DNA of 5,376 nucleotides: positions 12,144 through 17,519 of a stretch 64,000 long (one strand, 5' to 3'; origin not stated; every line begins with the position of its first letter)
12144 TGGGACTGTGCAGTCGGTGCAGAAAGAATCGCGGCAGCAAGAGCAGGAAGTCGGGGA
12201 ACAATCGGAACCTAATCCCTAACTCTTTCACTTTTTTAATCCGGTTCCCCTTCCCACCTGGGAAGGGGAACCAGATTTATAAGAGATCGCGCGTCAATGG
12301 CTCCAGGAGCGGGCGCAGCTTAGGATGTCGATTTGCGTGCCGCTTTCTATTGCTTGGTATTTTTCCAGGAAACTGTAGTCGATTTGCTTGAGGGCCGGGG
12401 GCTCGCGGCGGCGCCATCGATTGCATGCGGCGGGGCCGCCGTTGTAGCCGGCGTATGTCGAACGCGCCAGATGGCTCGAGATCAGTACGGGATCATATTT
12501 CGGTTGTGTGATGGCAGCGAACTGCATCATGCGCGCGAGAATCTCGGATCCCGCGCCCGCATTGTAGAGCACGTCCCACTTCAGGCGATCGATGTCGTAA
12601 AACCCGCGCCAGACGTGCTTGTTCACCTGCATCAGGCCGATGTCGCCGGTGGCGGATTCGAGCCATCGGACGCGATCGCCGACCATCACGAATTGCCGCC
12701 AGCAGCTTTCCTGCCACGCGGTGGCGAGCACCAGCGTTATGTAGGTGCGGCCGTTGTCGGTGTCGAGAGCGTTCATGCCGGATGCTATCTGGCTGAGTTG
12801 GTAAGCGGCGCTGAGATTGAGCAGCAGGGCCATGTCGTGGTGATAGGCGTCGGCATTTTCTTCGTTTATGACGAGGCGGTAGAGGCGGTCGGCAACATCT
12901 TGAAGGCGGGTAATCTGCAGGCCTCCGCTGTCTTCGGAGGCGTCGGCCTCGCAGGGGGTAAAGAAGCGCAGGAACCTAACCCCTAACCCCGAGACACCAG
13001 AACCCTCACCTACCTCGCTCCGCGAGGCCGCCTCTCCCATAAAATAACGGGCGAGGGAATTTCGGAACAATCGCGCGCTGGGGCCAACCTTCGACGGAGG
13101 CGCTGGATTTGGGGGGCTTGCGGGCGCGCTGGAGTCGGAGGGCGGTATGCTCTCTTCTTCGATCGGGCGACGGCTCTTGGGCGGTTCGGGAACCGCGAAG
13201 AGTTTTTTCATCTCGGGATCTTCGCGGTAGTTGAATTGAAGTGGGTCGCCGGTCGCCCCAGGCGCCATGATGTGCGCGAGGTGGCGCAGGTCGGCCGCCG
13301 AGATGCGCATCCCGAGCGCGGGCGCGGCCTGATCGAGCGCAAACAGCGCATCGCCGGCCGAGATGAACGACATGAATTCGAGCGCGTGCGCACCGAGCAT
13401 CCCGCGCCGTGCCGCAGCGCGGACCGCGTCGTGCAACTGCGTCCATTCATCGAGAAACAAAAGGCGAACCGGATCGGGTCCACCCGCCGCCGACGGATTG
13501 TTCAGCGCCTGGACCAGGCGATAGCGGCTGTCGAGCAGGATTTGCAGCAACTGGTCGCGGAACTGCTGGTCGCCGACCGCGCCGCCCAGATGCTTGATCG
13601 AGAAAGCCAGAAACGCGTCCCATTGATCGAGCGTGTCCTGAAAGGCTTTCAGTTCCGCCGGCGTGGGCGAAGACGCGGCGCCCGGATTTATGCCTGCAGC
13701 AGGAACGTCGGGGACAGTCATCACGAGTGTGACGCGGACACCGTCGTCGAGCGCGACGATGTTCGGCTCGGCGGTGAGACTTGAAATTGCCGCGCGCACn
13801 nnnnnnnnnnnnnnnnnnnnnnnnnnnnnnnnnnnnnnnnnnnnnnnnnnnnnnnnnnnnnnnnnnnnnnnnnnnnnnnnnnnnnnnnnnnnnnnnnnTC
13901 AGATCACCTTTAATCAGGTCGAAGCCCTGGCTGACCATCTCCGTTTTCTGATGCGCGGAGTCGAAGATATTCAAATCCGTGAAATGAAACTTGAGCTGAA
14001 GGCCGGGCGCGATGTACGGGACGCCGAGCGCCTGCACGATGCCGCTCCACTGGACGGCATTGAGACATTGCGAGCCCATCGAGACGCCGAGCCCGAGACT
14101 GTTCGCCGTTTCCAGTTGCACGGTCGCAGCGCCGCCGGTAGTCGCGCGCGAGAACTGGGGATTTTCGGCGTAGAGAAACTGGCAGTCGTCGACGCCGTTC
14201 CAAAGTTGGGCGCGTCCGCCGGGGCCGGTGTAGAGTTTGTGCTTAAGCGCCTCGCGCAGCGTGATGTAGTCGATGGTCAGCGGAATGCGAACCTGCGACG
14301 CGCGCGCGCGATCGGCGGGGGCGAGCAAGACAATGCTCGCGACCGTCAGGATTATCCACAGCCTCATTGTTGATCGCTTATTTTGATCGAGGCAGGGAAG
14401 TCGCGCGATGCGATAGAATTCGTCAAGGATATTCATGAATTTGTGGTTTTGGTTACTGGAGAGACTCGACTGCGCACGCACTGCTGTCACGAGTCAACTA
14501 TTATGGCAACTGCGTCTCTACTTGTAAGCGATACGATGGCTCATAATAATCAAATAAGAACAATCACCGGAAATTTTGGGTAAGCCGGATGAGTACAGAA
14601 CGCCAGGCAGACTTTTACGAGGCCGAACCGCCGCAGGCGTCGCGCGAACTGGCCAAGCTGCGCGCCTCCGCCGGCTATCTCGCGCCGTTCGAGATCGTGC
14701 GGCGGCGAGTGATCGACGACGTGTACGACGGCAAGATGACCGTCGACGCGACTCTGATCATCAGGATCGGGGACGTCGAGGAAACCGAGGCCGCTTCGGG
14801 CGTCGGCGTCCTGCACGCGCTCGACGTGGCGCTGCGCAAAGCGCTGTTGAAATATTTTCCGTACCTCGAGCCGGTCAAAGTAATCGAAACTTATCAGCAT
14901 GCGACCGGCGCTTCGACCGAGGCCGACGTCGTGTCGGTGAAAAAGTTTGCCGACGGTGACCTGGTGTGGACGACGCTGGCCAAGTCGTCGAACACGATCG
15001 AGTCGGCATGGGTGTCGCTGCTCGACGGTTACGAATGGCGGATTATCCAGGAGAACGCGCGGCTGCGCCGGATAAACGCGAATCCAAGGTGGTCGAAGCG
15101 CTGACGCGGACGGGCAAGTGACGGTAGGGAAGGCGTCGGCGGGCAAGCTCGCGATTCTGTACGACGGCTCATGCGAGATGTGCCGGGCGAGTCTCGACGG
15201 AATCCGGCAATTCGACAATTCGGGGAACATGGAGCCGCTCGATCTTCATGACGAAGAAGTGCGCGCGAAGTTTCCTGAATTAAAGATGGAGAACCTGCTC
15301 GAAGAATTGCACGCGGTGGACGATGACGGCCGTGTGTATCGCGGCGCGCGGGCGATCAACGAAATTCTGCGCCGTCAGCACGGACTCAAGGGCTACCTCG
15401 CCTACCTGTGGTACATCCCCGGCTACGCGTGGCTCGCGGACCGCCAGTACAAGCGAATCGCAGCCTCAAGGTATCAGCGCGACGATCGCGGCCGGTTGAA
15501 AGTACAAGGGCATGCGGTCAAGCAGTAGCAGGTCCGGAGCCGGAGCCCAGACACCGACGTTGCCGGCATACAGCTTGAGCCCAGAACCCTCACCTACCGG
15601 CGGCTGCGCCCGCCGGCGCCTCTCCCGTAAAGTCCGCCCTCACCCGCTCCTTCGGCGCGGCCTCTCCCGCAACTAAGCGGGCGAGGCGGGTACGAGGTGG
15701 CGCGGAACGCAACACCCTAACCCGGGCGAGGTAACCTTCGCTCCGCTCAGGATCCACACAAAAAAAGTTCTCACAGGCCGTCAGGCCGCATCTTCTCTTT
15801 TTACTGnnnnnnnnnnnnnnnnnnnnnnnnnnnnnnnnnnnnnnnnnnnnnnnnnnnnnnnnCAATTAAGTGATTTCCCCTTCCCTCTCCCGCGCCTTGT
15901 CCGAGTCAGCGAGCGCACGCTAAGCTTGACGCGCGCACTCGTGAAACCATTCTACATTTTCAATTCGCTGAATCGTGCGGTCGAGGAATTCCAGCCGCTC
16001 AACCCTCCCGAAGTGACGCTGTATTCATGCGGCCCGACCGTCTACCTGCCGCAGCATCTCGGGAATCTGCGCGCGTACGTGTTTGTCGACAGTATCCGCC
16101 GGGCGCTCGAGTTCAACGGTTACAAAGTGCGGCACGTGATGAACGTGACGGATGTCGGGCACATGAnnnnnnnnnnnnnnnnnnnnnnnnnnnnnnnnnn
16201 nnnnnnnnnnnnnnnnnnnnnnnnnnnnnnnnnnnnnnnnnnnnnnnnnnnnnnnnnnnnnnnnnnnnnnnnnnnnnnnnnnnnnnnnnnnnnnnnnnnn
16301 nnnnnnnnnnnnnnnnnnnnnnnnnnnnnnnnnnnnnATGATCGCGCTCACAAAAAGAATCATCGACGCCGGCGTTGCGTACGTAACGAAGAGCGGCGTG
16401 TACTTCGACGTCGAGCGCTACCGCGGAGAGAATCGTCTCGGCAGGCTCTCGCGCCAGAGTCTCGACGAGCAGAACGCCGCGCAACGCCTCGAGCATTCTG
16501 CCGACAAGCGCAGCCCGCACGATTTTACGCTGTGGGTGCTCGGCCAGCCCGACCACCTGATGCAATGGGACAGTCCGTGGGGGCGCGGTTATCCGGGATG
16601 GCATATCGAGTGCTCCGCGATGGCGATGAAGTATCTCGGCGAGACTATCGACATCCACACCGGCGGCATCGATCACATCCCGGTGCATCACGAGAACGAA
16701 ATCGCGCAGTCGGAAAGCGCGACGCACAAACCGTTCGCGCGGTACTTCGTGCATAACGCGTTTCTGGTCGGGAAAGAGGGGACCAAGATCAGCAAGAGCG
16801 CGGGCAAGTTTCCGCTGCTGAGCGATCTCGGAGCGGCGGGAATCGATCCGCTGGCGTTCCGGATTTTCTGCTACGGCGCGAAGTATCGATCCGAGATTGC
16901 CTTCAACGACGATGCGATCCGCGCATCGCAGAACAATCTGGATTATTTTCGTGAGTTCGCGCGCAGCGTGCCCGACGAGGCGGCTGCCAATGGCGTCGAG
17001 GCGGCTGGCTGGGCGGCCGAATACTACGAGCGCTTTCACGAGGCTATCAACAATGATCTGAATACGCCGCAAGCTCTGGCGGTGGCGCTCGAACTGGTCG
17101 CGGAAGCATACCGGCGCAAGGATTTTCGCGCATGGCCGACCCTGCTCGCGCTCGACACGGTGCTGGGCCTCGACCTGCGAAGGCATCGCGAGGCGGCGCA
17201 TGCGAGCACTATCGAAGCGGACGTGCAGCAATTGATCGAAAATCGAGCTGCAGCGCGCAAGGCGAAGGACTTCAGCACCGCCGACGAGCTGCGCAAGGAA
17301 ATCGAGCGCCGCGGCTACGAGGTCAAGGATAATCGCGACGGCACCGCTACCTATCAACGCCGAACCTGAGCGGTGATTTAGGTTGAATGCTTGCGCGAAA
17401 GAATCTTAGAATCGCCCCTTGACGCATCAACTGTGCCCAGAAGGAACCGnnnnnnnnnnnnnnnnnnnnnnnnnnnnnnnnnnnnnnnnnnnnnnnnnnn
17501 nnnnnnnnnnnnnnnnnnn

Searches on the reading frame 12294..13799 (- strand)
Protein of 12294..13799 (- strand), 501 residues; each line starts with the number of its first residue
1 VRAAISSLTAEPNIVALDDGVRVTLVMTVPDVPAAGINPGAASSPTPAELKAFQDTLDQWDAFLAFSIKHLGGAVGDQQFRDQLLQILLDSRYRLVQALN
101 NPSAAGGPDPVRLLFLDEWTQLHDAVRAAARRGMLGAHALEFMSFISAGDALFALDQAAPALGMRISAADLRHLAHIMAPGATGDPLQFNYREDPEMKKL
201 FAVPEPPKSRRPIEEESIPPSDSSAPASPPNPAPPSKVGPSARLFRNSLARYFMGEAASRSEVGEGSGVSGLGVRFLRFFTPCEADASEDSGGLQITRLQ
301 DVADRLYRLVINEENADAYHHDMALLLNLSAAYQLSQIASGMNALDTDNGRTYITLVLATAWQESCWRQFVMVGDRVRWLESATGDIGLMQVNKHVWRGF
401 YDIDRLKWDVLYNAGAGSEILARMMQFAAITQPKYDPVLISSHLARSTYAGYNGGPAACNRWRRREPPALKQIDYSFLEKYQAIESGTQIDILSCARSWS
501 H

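Call 38: search_protein_families(library=pfam, proteins=[window:12294-13799:-], max_evalue=0.001)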
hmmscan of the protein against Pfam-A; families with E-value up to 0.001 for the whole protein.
window:12294-13799:- (501 aa): 1 family
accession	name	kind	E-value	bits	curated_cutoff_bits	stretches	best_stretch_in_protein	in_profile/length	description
PF01464.25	SLT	-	1.8e-05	24.7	21.3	1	355-467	15-109/117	Transglycosylase SLT domain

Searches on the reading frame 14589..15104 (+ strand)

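Call 38: search_protein_families(library=pfam, proteins=[window:14589-15104:+], max_evalue=0.001)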
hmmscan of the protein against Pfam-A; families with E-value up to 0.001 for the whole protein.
window:14589-15104:+ (171 aa): 1 family
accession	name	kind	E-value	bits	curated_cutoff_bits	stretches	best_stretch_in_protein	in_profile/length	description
PF08502.15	LeuA_dimer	-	1e-06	29.2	24.9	1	47-148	32-127/131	LeuA allosteric (dimerisation) domain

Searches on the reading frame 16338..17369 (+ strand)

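Call 38: search_protein_families(library=pfam, proteins=[window:16338-17369:+], max_evalue=0.001)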
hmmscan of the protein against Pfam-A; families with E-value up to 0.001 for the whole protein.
window:16338-17369:+ (343 aa): 3 families
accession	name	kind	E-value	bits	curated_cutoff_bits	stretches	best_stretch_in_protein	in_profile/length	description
PF01406.26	tRNA-synt_1e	-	1.6e-53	182.5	27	1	1-198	108-300/301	tRNA synthetases class I (C) catalytic domain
PF23493.1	CysS_C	-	2.6e-08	34.3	23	1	293-335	5-47/51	Cysteinyl-tRNA ligase anticodon binding domain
PF09190.17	DALR_2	-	2e-06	28.7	22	1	232-278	1-55/57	DALR domain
